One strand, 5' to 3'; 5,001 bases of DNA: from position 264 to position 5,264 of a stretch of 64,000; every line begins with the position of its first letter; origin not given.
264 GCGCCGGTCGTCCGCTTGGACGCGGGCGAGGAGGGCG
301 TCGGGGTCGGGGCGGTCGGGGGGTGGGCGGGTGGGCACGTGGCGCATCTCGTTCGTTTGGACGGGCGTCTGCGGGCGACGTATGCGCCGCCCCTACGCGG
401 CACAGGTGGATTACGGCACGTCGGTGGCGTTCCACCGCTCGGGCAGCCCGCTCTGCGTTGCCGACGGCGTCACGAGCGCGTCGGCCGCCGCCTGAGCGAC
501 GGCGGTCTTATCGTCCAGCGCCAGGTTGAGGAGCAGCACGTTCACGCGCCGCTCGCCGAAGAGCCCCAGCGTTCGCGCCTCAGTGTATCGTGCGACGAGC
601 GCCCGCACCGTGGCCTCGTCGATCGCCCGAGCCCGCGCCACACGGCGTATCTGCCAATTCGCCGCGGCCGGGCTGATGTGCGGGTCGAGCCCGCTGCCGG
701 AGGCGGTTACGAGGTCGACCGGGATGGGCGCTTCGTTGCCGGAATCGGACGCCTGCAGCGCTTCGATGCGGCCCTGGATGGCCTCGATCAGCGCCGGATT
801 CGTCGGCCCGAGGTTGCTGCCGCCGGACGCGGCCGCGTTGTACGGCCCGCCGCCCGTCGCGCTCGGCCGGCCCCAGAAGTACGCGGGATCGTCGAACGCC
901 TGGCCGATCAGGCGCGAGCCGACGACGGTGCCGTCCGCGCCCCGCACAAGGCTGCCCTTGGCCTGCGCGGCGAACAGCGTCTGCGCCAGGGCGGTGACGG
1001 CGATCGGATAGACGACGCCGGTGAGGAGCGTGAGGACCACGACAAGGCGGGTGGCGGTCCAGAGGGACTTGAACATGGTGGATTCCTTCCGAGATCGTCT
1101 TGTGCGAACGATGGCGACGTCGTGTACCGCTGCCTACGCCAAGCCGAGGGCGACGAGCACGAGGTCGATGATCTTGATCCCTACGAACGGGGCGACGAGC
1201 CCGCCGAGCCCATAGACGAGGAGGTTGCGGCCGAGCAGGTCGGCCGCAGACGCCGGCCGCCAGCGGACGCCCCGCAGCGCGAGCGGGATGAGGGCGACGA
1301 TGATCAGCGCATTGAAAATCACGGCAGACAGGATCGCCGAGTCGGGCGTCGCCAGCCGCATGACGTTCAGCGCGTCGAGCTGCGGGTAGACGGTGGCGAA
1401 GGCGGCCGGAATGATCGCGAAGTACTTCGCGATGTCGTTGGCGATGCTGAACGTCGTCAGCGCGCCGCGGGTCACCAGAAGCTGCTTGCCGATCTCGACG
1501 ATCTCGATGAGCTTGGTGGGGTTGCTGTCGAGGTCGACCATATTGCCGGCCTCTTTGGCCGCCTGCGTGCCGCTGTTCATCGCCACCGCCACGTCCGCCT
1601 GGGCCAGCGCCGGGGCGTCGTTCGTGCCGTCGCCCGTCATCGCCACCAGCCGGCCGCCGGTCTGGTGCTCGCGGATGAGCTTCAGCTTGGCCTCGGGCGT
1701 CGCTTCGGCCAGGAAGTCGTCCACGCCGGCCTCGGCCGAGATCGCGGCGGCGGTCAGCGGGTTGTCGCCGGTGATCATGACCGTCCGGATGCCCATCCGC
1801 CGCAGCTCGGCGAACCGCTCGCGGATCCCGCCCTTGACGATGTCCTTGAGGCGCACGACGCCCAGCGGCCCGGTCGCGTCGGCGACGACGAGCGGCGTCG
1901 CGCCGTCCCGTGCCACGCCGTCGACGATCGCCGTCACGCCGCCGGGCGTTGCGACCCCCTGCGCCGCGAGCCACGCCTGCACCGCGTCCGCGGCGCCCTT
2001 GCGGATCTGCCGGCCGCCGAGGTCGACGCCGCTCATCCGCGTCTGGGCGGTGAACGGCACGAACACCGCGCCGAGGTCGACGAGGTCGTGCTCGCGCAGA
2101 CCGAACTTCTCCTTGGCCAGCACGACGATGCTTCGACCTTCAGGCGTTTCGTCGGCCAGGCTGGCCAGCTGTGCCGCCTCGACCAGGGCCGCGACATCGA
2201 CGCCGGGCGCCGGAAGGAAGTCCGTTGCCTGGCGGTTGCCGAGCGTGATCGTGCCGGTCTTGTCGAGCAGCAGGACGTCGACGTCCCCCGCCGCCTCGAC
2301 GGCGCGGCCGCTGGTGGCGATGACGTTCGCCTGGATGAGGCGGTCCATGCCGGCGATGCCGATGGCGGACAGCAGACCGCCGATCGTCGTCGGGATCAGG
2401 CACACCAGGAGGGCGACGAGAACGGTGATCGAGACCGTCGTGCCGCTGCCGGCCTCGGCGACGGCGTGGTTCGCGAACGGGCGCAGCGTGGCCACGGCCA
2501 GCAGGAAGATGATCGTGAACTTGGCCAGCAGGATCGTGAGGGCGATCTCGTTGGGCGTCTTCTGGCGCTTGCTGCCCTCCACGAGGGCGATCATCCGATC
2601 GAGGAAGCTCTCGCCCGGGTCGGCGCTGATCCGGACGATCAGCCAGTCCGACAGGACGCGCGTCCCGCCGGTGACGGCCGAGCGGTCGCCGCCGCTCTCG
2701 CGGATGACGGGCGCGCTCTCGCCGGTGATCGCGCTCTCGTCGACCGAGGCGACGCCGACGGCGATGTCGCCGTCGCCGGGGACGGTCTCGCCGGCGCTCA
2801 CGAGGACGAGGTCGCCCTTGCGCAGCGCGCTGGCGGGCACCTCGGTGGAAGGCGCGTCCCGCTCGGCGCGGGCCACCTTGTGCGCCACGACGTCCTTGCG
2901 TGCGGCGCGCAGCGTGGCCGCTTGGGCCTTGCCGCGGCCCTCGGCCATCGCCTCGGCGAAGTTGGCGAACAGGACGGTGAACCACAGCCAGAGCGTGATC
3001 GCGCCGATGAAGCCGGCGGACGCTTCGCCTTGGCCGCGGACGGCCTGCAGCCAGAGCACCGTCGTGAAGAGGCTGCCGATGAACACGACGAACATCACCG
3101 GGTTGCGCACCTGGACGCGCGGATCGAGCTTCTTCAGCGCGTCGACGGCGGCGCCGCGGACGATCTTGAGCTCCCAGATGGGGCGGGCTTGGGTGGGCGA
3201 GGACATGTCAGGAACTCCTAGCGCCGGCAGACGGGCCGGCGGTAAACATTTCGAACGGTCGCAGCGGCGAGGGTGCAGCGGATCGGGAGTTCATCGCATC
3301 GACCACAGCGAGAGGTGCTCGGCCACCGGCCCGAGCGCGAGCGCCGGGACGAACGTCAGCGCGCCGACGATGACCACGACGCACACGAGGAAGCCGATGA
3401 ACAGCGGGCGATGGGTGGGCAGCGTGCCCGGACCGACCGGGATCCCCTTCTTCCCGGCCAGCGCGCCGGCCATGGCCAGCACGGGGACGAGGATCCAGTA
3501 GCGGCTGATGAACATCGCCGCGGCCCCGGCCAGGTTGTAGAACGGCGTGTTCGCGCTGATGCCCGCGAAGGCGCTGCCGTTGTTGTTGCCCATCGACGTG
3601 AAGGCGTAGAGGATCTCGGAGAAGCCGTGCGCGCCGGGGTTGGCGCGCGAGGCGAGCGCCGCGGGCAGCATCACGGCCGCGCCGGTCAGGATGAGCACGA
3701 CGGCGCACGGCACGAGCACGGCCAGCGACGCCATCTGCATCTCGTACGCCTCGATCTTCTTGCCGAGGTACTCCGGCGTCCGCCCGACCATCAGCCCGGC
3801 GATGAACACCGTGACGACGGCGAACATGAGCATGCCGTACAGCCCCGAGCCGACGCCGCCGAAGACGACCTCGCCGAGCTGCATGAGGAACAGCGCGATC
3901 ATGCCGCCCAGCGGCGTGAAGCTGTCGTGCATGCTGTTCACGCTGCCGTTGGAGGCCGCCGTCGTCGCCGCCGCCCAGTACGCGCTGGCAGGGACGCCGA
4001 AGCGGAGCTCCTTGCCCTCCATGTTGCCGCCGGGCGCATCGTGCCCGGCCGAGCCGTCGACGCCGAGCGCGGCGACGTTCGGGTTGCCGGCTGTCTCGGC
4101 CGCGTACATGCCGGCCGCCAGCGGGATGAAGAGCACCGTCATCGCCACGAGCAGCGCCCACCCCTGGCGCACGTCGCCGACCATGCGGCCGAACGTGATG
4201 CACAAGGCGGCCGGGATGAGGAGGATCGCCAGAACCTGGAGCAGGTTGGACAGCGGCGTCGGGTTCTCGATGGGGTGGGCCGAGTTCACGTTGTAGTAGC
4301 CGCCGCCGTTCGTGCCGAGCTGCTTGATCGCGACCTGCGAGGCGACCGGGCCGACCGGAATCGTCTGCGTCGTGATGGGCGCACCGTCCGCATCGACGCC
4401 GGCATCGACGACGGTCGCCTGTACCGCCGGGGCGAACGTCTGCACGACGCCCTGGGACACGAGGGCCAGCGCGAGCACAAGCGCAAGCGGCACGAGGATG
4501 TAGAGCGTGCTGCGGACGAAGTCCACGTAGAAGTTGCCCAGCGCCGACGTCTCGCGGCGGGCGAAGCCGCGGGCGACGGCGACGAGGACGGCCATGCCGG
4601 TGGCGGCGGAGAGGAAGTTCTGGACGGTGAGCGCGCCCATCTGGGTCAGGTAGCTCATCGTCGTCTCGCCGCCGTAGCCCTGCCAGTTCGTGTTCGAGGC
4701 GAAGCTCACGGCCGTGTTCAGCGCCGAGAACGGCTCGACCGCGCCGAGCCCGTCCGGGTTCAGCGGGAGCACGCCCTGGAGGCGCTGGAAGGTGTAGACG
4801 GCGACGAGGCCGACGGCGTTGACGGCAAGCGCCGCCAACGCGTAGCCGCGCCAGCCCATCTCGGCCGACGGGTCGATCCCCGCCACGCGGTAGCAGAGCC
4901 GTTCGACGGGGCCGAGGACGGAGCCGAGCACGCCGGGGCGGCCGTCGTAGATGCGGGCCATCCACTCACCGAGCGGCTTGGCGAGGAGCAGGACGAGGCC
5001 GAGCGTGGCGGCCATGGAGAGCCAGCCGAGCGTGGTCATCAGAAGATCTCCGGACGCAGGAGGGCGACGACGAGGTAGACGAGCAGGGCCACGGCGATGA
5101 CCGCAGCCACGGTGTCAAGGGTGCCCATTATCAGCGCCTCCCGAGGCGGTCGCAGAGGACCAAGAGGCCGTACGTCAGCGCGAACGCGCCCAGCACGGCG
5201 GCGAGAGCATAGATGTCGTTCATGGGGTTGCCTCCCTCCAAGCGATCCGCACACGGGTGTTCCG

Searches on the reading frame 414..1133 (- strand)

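Call 69: search_protein_families(library=pfam, proteins=[window:414-1133:-], max_evalue=0.00001)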
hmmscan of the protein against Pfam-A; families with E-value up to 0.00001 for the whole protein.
window:414-1133:- (240 aa): 1 family
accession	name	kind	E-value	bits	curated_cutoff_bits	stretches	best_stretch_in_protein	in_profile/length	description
PF02669.20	KdpC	-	1.5e-76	256.7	24.1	1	25-207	2-181/182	K+-transporting ATPase, c chain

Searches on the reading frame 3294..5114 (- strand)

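Call 69: search_protein_families(library=pfam, proteins=[window:3294-5114:-], max_evalue=0.00001)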
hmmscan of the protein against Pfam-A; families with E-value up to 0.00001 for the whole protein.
window:3294-5114:- (607 aa): 1 family
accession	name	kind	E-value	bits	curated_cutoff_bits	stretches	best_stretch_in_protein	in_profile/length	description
PF03814.21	KdpA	-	6.3e-238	790.9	22.6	1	36-601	2-548/548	Potassium-transporting ATPase A subunit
